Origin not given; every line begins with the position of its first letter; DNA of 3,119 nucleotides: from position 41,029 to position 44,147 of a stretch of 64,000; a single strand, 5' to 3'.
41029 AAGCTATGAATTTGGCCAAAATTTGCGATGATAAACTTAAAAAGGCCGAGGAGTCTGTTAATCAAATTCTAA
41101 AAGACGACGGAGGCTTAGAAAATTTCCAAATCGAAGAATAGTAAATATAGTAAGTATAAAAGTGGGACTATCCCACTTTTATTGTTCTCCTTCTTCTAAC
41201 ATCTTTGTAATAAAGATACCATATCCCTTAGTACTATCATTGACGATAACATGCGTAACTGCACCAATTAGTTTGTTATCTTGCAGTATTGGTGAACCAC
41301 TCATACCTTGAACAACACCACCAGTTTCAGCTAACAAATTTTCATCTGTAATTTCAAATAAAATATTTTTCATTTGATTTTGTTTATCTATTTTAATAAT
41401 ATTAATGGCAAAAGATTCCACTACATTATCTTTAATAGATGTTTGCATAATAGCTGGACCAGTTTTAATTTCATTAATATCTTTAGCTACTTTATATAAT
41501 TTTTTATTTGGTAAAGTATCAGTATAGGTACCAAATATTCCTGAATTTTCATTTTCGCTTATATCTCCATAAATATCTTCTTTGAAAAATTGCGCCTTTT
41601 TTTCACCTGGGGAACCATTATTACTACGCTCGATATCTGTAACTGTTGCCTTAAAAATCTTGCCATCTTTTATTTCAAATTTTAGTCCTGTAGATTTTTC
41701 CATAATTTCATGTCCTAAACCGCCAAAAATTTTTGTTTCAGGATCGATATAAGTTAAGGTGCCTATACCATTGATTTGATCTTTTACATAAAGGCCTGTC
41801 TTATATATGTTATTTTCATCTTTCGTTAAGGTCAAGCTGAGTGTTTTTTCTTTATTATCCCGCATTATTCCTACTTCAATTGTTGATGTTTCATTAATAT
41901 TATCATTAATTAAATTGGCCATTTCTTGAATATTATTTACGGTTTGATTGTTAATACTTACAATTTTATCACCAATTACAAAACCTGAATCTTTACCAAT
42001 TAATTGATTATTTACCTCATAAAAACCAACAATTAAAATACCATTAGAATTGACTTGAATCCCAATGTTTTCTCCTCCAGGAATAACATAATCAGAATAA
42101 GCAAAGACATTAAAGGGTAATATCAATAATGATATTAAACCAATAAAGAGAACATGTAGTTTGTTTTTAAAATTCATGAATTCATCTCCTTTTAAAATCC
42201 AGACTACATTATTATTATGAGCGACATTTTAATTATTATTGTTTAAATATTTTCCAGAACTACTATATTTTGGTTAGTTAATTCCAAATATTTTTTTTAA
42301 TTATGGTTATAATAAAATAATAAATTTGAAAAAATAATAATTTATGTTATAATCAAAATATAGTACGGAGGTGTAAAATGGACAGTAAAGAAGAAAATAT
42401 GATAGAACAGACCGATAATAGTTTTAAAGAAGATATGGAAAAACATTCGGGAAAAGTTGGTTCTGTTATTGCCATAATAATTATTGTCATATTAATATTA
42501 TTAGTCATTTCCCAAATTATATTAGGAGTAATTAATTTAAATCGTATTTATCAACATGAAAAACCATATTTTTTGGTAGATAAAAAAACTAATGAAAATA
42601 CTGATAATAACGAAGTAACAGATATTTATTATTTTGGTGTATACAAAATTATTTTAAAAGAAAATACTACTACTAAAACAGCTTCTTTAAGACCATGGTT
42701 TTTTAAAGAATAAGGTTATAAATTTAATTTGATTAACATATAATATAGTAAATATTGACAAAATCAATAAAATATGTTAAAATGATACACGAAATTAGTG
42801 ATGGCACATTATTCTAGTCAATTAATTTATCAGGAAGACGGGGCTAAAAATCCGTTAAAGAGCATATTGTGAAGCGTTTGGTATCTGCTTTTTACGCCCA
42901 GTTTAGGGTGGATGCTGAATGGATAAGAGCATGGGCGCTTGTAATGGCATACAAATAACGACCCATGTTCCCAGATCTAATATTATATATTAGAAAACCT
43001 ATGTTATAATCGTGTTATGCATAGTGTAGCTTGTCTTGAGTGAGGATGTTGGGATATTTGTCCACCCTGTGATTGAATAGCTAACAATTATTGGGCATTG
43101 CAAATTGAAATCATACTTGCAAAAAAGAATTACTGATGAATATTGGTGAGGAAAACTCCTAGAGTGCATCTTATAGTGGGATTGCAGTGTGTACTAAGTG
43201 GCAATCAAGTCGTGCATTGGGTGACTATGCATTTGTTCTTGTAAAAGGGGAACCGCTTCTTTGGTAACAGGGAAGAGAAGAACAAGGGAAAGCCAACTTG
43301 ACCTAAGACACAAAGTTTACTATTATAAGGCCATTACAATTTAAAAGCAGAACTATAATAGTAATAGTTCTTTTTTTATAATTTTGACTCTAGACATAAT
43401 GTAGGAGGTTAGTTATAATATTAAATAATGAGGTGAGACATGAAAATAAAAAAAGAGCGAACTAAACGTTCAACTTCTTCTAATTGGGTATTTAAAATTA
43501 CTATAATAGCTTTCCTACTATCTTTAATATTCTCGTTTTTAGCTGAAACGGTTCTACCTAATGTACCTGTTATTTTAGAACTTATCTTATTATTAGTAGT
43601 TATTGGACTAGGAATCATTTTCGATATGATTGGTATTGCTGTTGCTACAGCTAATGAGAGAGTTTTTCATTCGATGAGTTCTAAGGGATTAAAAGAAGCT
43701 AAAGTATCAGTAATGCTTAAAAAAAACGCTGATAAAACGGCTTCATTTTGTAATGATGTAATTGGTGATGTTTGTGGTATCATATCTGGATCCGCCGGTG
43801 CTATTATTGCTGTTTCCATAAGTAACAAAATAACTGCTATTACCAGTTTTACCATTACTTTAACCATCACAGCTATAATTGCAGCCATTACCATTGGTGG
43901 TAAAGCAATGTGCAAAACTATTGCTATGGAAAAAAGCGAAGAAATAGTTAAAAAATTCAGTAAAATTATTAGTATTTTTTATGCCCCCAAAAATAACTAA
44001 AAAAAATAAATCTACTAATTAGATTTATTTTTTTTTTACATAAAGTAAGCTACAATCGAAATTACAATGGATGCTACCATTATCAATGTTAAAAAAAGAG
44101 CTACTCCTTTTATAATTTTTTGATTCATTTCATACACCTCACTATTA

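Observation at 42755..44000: Stand-alone ~590-nt structured RNA plus a 4-TM protein: an OLE RNA / OapA-like ribonucleoprotein locus in an unusual context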

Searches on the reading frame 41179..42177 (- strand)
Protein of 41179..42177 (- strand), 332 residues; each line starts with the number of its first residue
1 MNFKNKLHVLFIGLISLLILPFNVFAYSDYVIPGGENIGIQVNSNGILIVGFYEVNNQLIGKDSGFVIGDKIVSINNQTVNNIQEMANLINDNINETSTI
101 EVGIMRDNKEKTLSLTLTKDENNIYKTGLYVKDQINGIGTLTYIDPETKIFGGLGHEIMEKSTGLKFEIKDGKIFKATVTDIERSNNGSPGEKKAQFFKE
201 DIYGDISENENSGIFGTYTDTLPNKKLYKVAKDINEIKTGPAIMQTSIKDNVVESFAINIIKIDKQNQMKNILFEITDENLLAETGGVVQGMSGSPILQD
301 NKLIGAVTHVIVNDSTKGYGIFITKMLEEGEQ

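Call 4: search_protein_families(library=pfam, proteins=[window:41179-42177:-], max_evalue=0.01)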
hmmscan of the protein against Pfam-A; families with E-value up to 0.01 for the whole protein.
window:41179-42177:- (332 aa): 3 families
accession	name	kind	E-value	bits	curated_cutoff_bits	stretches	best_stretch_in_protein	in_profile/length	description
PF05580.18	Peptidase_S55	-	1.9e-71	240.9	25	1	124-327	2-210/210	SpoIVB peptidase S55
PF13180.12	PDZ_2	-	1e-08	35.8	27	1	38-117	3-80/80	PDZ domain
PF17820.7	PDZ_6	-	0.00039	20.5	27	1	63-91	13-41/54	PDZ domain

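Call 5: search_protein_families(library=ncbifam, proteins=[window:41179-42177:-], max_evalue=0.01)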
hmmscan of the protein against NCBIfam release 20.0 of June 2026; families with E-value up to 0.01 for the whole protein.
window:41179-42177:- (332 aa): 5 families
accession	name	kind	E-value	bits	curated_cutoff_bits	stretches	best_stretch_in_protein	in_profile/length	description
TIGR02860.1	spore_IV_B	equivalog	1.1e-93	314.4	305.25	1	28-330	88-399/402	SpoIVB peptidase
TIGR02037.1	degP_htrA_DO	subfamily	2.9e-06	26.5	416.2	1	61-137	272-347/434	Do family serine endopeptidase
TIGR00054.1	TIGR00054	equivalog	1.4e-05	24.1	147.55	1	62-124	216-274/421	RIP metalloprotease RseP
NF041199.1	trx7_PDZ_seleno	equivalog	2e-05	23.7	300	1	30-119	187-274/390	Trx7/PDZ domain-containing (seleno)protein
NF008046.0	PRK10779.1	equivalog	0.00019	20.7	477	1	52-122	226-292/450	sigma E protease regulator RseP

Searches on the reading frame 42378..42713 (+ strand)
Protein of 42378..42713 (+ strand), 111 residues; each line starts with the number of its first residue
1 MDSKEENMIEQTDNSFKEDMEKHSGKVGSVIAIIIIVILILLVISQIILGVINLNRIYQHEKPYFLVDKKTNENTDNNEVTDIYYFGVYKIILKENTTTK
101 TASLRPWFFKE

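Call 4: search_protein_families(library=pfam, proteins=[window:42378-42713:+], max_evalue=0.01)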
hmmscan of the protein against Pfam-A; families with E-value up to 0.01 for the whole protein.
window:42378-42713:+ (111 aa): 1 family
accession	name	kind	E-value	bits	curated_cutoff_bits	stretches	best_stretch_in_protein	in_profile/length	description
PF07790.16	Pilin_N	-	0.0096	17.2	25.2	0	27-81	3-54/78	Archaeal Type IV pilin, N-terminal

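Call 5: search_protein_families(library=ncbifam, proteins=[window:42378-42713:+], max_evalue=0.01)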
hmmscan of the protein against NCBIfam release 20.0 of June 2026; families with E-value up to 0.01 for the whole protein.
window:42378-42713:+ (111 aa): 3 families
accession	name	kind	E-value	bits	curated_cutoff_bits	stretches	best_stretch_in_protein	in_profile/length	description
NF040945.1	CCC_membrane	equivalog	0.0015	18.8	65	1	3-56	35-89/99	CCC motif membrane protein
NF041013.1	T4P_ComGE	equivalog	0.0038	17.3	49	1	29-79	11-61/83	competence type IV pilus minor pilin ComGE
NF006283.1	PRK08455.1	equivalog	0.008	15.8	187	1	17-56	6-45/182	flagellar basal body-associated protein FliL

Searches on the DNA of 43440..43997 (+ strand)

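Call 55: search_rna_families(sources=[L052, L031, L032, L061, L036, L029, L078, L076, L058, L068, L072, L025], threshold=gathering)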
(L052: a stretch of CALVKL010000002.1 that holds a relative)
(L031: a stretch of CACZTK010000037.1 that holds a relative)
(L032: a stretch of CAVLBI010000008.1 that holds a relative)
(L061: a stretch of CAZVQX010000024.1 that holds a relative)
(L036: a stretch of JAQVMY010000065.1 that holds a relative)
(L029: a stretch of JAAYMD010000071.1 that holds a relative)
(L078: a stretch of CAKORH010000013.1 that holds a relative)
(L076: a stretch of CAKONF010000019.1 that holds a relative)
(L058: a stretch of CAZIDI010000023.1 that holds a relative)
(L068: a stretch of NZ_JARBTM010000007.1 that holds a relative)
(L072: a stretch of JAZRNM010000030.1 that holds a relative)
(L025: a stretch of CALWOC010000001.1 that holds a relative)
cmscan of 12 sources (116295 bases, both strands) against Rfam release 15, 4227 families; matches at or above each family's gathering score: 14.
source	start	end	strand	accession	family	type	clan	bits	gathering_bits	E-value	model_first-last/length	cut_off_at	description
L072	398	1056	+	RF01071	OLE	Gene;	-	462.8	50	2.1e-132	1-616/616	no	Ornate Large Extremophilic RNA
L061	2912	3482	+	RF01071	OLE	Gene;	-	442.1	50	2.8e-126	1-616/616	no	Ornate Large Extremophilic RNA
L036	3335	3910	+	RF01071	OLE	Gene;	-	410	50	9.7e-117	1-616/616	no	Ornate Large Extremophilic RNA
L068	5279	5899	+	RF01071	OLE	Gene;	-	403.9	50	6.2e-115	1-616/616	no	Ornate Large Extremophilic RNA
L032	5276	5859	+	RF01071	OLE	Gene;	-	402.8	50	1.3e-114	1-616/616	no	Ornate Large Extremophilic RNA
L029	1316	1884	+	RF01071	OLE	Gene;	-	396.8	50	8.3e-113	1-616/616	no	Ornate Large Extremophilic RNA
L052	5278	5889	+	RF01071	OLE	Gene;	-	387.5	50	4.7e-110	1-616/616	no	Ornate Large Extremophilic RNA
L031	5274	5881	+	RF01071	OLE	Gene;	-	380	50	7.8e-108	1-616/616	no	Ornate Large Extremophilic RNA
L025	5358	5978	+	RF01071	OLE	Gene;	-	375.5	50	1.6e-106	1-616/616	no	Ornate Large Extremophilic RNA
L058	3588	4072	+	RF01071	OLE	Gene;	-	226.9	50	2e-62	1-616/616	no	Ornate Large Extremophilic RNA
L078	5491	5971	+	RF01071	OLE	Gene;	-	224.5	50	1.1e-61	1-616/616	no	Ornate Large Extremophilic RNA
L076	1694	2184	+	RF01071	OLE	Gene;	-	221.6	50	8e-61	1-616/616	no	Ornate Large Extremophilic RNA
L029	6575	6648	+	RF00005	tRNA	Gene; tRNA;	CL00001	67.4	29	3e-12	1-71/71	no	tRNA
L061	6404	6477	+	RF00005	tRNA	Gene; tRNA;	CL00001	65.1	29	1.3e-11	1-71/71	no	tRNA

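Call 65: search_rna_families(sources=[L001, L026, L079, L004, L014], threshold=gathering)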
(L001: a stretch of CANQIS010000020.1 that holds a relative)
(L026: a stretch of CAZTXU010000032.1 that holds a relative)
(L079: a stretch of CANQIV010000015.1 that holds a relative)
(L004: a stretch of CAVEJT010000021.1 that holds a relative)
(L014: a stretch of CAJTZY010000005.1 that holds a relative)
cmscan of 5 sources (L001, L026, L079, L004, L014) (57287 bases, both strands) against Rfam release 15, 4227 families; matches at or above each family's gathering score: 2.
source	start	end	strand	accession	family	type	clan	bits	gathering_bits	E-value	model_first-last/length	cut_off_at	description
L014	1631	2237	+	RF01071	OLE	Gene;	-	398.1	50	1.6e-113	1-616/616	no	Ornate Large Extremophilic RNA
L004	3644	4249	+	RF01071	OLE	Gene;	-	386.7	50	4.1e-110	1-616/616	no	Ornate Large Extremophilic RNA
